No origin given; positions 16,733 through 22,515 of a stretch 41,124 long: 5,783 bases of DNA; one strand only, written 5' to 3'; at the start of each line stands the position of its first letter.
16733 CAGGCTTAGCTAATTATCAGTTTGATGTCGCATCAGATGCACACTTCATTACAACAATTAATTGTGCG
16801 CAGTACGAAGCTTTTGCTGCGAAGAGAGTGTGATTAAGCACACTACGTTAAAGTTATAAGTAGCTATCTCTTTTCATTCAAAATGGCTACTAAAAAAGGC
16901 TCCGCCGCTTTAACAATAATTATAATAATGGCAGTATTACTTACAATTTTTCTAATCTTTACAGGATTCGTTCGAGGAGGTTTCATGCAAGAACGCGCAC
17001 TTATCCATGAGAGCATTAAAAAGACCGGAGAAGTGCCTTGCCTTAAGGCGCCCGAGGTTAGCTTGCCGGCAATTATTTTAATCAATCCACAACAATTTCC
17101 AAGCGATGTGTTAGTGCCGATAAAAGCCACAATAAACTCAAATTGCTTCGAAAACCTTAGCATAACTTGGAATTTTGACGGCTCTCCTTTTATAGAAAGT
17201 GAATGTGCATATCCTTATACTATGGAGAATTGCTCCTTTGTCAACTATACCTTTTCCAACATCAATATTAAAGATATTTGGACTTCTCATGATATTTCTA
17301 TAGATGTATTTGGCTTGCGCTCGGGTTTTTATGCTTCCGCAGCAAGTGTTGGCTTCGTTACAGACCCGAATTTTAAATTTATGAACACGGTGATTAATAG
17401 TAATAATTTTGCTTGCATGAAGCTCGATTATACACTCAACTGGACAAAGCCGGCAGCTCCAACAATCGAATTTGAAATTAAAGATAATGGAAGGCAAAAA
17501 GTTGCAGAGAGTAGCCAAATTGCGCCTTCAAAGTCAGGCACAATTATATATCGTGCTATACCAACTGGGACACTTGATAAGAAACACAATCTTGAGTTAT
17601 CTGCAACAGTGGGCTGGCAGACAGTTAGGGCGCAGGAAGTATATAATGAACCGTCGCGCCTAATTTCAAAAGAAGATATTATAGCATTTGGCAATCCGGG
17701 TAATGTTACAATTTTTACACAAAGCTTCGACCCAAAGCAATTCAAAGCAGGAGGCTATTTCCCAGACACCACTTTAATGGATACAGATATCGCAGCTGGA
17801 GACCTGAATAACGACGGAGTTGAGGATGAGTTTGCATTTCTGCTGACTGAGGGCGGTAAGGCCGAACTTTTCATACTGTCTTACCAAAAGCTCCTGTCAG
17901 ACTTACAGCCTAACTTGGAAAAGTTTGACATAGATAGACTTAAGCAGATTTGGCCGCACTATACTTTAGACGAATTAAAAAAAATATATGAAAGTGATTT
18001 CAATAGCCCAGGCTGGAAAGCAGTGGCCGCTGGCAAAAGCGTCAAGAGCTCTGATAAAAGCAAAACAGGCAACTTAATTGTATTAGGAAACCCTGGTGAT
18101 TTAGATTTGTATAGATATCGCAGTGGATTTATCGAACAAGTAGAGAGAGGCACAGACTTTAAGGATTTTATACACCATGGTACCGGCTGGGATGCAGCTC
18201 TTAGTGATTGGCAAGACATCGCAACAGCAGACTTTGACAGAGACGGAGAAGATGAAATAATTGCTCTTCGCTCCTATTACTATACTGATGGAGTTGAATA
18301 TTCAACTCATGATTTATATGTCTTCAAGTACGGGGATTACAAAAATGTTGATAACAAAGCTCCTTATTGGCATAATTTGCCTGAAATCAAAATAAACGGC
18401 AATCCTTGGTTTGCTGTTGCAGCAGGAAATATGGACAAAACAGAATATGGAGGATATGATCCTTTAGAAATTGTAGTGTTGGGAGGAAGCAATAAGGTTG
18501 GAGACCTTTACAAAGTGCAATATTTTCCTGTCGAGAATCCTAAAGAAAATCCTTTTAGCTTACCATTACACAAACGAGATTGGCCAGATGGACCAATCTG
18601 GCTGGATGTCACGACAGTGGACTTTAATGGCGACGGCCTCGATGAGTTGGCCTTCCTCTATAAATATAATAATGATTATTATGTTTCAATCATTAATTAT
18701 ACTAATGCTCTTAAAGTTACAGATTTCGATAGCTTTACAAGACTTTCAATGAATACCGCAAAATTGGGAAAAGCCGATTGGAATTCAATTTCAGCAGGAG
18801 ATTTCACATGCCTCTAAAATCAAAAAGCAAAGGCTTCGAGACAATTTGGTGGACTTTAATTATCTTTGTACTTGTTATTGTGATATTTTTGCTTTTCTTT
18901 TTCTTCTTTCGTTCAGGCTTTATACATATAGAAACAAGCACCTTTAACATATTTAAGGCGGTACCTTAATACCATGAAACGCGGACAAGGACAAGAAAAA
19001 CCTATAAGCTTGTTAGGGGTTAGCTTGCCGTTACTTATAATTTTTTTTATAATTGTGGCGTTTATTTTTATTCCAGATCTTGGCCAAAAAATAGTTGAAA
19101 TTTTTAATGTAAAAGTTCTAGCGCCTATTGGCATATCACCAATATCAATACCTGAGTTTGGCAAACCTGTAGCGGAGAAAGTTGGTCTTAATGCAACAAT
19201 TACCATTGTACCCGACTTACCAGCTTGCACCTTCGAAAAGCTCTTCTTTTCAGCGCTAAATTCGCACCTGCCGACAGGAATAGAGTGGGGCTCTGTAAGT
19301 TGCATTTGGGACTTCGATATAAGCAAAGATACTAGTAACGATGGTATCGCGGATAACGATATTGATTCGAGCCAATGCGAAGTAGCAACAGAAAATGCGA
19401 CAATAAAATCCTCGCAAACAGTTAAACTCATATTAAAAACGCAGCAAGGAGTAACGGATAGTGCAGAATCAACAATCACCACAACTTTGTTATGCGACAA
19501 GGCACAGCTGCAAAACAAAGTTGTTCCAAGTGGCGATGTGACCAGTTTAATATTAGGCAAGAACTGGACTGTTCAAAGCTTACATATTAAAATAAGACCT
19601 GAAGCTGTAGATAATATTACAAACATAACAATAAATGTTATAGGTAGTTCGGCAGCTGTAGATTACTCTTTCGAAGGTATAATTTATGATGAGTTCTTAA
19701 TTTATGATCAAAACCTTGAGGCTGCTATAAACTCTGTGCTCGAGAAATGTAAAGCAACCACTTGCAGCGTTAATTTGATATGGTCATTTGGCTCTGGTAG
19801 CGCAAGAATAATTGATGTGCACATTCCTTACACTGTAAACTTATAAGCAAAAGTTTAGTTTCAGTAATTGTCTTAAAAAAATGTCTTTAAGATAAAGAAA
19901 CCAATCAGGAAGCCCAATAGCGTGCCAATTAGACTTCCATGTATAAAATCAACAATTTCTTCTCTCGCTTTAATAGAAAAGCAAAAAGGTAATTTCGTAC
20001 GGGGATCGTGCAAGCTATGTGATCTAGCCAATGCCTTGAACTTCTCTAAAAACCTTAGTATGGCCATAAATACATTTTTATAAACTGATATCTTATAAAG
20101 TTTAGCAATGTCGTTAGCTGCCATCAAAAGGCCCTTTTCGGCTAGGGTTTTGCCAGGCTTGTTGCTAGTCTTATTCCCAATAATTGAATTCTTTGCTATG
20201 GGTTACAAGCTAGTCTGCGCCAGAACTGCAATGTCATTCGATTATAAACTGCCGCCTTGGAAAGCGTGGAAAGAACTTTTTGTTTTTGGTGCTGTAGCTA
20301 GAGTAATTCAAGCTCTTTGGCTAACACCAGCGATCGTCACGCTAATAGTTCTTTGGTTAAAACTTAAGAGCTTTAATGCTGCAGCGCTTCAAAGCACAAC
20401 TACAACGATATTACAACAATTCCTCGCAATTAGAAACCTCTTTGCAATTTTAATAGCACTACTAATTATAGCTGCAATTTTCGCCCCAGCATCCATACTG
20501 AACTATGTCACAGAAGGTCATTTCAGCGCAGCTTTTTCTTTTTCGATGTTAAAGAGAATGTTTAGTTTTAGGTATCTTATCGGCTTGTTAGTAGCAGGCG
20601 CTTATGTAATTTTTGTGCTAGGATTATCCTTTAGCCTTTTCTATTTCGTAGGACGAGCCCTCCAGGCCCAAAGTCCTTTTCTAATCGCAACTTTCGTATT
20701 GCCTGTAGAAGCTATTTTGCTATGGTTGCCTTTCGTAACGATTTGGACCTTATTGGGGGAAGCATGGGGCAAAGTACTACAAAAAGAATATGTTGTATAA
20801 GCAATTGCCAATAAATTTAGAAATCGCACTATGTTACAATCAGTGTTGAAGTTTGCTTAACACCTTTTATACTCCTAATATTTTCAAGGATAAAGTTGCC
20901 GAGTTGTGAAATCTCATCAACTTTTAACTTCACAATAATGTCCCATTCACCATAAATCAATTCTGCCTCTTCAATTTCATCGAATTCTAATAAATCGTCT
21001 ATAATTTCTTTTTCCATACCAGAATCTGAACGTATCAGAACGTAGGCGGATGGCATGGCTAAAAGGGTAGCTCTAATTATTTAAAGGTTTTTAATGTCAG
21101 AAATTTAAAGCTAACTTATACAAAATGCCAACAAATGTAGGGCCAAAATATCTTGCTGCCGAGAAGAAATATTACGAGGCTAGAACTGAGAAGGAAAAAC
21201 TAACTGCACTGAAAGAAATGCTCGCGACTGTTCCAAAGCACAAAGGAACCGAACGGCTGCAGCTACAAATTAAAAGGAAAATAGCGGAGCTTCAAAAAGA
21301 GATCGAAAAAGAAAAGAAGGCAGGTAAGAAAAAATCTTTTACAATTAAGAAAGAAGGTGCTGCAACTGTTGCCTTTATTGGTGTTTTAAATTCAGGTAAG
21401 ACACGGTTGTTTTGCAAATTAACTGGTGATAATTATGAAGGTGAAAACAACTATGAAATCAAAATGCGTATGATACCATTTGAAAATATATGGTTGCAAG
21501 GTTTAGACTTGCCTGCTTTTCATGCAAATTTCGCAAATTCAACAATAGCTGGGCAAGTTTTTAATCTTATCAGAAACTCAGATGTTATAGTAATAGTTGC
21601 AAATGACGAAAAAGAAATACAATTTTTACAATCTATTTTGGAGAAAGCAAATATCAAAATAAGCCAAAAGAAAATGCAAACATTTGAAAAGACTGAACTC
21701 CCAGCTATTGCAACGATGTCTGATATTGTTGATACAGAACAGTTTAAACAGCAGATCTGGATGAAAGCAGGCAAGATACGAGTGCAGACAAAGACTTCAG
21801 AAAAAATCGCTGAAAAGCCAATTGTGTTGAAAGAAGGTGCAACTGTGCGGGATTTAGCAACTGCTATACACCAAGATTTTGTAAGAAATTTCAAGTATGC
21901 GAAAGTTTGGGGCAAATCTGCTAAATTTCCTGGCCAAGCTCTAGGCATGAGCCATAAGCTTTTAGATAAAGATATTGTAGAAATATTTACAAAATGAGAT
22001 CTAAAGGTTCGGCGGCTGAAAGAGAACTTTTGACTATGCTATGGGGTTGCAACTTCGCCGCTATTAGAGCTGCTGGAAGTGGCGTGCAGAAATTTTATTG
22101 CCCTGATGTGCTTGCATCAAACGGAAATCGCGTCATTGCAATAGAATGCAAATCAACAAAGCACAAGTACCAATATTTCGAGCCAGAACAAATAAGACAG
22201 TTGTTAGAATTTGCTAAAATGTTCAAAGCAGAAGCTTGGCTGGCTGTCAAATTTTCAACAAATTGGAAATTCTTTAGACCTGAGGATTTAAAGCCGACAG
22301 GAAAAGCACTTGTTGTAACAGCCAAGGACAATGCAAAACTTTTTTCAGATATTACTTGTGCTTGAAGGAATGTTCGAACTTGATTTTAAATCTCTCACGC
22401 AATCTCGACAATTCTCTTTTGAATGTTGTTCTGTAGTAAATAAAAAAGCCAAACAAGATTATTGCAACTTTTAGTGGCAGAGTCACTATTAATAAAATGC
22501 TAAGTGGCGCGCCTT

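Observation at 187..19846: A ~19.7-kb type IV filament super-locus: one ATPase, one platform and ~18 prepilin-like or N-anchored secreted proteins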

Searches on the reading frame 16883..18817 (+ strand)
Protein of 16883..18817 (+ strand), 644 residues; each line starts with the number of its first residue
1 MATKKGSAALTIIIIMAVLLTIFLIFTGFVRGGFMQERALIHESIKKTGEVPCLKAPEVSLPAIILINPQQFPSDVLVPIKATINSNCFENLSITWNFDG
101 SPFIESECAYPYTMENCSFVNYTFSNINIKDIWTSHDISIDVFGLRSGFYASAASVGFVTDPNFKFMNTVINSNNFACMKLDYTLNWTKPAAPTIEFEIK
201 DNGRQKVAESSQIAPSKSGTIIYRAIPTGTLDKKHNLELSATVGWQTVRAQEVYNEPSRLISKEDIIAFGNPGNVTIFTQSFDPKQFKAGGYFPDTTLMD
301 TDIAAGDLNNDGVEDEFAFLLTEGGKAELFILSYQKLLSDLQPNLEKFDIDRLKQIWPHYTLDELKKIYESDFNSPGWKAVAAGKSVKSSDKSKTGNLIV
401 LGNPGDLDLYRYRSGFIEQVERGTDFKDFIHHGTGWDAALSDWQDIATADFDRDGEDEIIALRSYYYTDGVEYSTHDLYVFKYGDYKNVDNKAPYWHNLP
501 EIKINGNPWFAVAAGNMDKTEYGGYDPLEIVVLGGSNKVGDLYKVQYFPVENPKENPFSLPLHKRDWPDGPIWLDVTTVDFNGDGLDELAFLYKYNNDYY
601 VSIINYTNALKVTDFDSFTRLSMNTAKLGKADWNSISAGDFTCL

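Call 5: search_protein_families(library=pfam, max_evalue=0.1, proteins=[window:16883-18817:+])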
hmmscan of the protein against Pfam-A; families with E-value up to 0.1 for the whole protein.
window:16883-18817:+ (644 aa): 2 families
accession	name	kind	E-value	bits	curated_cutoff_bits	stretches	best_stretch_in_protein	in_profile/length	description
PF13517.12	FG-GAP_3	-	3.3e-08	34.4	26.9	2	264-315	8-58/61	FG-GAP-like repeat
PF01839.29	FG-GAP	-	1e-06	28.9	22.1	2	575-590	4-19/37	FG-GAP repeat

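Call 32: search_protein_families(library=ncbifam, max_evalue=0.01, proteins=[window:16883-18817:+])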
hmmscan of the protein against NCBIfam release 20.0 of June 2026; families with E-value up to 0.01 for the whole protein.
window:16883-18817:+ (644 aa): 0 families

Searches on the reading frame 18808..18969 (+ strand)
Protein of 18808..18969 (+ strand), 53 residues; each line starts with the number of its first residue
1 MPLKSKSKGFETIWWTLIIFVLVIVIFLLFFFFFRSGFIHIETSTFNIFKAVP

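Call 5: search_protein_families(library=pfam, max_evalue=0.1, proteins=[window:18808-18969:+])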
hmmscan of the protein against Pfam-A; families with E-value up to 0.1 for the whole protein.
window:18808-18969:+ (53 aa): 4 families
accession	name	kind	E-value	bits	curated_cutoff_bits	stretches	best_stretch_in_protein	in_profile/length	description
PF15013.11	CCSMST1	-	0.00022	21.7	26.1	1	6-36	23-51/74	CCSMST1 family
PF12575.13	Pox_EPC_I2-L1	-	0.024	15.3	23.4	1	10-33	43-66/72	Poxvirus entry protein complex L1 and I2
PF06837.17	Fijivirus_P9-2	-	0.046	13.9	27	1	8-39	83-114/178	Fijivirus P9-2 protein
PF06024.17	Orf78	-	0.099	13.4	29.4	1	7-34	58-85/101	Orf78 (ac78)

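Call 32: search_protein_families(library=ncbifam, max_evalue=0.01, proteins=[window:18808-18969:+])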
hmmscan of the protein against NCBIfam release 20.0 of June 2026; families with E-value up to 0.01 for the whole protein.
window:18808-18969:+ (53 aa): 0 families

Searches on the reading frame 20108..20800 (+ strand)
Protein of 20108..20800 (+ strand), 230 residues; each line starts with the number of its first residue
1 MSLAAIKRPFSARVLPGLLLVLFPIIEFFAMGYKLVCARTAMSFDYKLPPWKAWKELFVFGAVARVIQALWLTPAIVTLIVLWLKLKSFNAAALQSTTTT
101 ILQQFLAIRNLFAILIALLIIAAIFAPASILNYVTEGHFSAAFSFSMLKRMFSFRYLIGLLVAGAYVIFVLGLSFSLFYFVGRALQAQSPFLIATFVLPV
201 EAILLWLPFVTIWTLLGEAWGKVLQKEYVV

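Call 5: search_protein_families(library=pfam, max_evalue=0.1, proteins=[window:20108-20800:+])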
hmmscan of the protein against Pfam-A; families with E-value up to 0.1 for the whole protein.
window:20108-20800:+ (230 aa): 1 family
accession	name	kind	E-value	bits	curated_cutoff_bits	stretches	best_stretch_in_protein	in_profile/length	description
PF13197.11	DUF4013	-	1.4e-18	67.7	26.9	1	17-175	3-163/168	Protein of unknown function (DUF4013)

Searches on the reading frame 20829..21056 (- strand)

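Call 60: search_protein_families(library=pfam, max_evalue=0.01, proteins=[window:20829-21056:-])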
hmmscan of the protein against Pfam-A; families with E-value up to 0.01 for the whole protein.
window:20829-21056:- (75 aa): 2 families
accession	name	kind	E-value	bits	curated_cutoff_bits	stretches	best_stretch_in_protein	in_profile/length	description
PF01037.27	AsnC_trans_reg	-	1.8e-14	53.8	25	1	6-74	1-70/73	Lrp/AsnC ligand binding domain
PF22482.2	AsnC_trans_reg_3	-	0.0058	17.2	24.4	1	22-73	31-81/95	PF0864 C-terminal dimeric alpha+beta barrel domain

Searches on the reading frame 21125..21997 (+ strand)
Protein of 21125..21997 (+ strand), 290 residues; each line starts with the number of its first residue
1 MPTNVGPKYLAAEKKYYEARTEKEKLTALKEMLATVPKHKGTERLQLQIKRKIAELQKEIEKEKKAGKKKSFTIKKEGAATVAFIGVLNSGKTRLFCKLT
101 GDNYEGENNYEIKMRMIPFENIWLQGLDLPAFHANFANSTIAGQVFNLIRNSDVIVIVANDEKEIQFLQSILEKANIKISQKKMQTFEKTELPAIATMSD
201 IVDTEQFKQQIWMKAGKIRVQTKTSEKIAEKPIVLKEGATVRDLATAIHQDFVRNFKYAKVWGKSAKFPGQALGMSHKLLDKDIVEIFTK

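Call 5: search_protein_families(library=pfam, max_evalue=0.1, proteins=[window:21125-21997:+])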
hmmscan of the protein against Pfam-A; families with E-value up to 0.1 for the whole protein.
window:21125-21997:+ (290 aa): 3 families
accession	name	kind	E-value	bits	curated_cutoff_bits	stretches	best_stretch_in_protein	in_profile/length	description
PF02824.27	TGS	-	8.6e-16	58.2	22.2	1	219-289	2-60/60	TGS domain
PF01926.29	MMR_HSR1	-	7.4e-05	23.3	21.9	1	81-180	1-103/113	50S ribosome-binding GTPase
PF02421.24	FeoB_N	-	0.011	15.6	27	1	81-106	2-27/156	Ferrous iron transport protein B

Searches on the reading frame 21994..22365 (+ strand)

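Call 7: search_protein_families(library=pfam, max_evalue=0.001, proteins=[window:21994-22365:+])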
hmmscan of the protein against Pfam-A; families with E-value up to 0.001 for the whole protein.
window:21994-22365:+ (123 aa): 1 family
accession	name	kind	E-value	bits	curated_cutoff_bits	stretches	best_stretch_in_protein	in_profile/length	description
PF01870.24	Hjc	-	3e-30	104.4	21.1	1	8-97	2-92/93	Archaeal holliday junction resolvase (hjc)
